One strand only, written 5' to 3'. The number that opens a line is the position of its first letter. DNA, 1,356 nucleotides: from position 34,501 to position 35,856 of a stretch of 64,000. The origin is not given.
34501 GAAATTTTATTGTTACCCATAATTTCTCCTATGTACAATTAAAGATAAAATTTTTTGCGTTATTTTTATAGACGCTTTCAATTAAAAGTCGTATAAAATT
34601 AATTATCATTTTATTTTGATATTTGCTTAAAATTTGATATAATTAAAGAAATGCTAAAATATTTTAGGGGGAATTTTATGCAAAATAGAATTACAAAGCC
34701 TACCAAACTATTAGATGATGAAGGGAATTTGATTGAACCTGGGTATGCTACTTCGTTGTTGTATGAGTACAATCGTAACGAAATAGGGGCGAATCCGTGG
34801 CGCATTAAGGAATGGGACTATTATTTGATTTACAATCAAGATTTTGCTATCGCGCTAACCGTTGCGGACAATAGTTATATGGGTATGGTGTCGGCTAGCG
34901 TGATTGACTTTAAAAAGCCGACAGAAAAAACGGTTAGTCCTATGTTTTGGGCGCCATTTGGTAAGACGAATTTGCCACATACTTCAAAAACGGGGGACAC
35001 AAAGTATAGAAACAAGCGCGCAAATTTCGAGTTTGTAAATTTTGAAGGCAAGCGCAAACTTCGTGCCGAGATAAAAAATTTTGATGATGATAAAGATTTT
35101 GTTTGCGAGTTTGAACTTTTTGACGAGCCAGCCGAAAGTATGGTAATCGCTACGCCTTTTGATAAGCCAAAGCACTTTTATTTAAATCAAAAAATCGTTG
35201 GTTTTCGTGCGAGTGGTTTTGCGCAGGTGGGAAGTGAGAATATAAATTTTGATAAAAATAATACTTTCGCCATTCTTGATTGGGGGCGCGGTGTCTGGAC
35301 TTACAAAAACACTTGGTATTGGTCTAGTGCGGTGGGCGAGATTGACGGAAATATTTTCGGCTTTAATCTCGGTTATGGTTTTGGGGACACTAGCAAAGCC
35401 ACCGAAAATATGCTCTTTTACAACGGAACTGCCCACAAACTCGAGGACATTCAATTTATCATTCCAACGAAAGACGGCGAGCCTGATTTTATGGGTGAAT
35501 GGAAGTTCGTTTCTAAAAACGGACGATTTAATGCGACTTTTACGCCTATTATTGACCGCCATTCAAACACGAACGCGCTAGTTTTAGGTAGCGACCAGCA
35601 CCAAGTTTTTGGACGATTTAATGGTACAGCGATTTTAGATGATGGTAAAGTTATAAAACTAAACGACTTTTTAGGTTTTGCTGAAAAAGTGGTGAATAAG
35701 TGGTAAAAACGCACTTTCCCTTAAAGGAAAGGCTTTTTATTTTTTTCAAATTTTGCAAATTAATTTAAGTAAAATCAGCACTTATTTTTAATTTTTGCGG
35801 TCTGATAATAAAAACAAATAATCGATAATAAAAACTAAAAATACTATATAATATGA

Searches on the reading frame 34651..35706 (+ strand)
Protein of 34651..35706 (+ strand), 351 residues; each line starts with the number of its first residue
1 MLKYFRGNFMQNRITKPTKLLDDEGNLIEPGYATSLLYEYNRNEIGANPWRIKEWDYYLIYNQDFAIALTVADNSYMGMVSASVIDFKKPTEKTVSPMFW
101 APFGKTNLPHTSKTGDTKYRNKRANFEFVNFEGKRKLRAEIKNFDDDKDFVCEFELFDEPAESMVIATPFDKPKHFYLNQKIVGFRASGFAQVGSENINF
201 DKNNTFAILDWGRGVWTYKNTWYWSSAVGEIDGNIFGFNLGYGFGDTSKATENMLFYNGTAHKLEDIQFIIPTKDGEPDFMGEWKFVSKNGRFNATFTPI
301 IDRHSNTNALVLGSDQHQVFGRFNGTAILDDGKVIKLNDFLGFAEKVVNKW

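Call 86: search_protein_families(library=pfam, proteins=[window:34651-35706:+], max_evalue=0.000001)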
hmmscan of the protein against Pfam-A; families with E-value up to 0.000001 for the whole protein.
window:34651-35706:+ (351 aa): 1 family
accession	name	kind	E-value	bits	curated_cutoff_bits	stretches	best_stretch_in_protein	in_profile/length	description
PF10974.15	DUF2804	-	1.4e-133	445.8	26.9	1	11-351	1-339/339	Domain of unknown function (DUF2804)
